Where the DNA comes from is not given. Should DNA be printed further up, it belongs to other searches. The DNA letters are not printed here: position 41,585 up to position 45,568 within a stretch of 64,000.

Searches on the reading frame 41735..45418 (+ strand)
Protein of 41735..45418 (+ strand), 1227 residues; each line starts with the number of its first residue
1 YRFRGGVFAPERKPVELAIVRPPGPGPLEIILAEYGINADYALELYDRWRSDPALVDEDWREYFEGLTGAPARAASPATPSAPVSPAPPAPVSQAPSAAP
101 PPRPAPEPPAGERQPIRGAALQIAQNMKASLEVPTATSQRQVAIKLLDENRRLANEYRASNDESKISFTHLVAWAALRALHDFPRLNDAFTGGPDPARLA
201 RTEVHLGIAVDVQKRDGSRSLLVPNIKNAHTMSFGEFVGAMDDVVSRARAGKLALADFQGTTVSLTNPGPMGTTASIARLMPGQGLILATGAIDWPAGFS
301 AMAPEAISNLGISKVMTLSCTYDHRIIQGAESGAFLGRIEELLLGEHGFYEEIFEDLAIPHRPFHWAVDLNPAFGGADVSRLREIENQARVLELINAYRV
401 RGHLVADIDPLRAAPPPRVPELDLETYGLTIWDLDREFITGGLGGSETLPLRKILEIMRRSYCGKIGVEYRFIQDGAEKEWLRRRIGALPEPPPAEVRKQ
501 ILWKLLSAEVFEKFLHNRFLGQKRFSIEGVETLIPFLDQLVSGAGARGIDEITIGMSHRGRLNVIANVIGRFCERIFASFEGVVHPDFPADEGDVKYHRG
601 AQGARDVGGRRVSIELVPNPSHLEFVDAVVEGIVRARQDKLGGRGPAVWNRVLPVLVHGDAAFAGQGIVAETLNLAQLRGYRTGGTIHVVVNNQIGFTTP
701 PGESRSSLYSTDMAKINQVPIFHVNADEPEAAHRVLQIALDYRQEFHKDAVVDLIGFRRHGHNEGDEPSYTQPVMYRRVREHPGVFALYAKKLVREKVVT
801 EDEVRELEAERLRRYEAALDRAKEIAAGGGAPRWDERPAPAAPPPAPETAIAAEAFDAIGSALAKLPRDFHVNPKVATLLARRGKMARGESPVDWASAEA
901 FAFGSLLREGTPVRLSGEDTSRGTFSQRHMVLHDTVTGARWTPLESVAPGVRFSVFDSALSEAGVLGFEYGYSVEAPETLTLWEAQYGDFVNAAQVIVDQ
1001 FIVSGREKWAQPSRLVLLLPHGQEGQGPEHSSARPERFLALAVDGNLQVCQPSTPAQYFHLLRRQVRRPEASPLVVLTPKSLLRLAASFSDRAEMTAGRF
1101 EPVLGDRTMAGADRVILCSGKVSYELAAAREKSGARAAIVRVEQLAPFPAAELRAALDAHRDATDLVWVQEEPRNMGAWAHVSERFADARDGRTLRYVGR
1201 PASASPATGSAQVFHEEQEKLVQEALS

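Call 44: search_protein_families(library=pfam, proteins=[window:41735-45418:+], max_evalue=0.001)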
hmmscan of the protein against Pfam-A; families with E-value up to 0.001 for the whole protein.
window:41735-45418:+ (1227 aa): 5 families
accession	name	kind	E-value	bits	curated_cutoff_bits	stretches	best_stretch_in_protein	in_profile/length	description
PF00676.26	E1_dh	-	8.6e-48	163.3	22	1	511-824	9-293/300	Dehydrogenase E1 component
PF00198.28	2-oxoacid_dh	-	1.5e-46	159.1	23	1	111-343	4-224/232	2-oxoacid dehydrogenases acyltransferase (catalytic domain)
PF02779.29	Transket_pyr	-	1.1e-44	152.6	27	1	892-1084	2-173/174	Transketolase, pyrimidine binding domain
PF16870.10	OxoGdeHyase_C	-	5.3e-41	140.3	27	1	1090-1226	2-151/151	2-oxoglutarate dehydrogenase C-terminal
PF16078.10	2-oxogl_dehyd_N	-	9.3e-10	38.3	27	1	35-68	5-38/41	2-oxoglutarate dehydrogenase N-terminus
